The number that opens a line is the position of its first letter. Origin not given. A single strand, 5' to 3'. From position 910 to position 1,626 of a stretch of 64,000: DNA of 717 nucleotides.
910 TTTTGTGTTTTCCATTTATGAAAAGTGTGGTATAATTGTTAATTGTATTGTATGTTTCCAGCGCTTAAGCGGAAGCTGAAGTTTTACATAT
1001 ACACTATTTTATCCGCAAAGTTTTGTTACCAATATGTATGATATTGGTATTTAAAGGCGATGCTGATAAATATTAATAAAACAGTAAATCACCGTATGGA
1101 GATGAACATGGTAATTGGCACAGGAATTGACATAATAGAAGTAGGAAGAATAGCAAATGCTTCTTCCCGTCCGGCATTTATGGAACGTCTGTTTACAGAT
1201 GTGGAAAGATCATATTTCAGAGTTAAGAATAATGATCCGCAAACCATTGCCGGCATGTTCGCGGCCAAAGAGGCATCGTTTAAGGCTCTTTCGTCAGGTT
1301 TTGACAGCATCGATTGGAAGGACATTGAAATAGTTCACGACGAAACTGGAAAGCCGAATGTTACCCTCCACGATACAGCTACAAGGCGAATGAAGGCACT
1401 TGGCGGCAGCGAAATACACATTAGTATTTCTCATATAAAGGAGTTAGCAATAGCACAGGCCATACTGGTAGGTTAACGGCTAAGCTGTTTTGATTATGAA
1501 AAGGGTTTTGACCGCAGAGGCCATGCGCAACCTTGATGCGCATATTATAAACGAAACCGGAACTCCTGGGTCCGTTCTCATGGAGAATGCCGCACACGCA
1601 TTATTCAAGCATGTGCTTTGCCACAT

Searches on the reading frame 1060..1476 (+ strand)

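Call 45: search_protein_families(library=pfam, proteins=[window:1060-1476:+], max_evalue=0.01)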
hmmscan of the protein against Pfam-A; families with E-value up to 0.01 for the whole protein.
window:1060-1476:+ (138 aa): 1 family
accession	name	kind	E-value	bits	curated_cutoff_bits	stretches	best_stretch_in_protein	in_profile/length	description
PF01648.25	ACPS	-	2.6e-17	63.3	25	1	21-113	2-98/111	4'-phosphopantetheinyl transferase superfamily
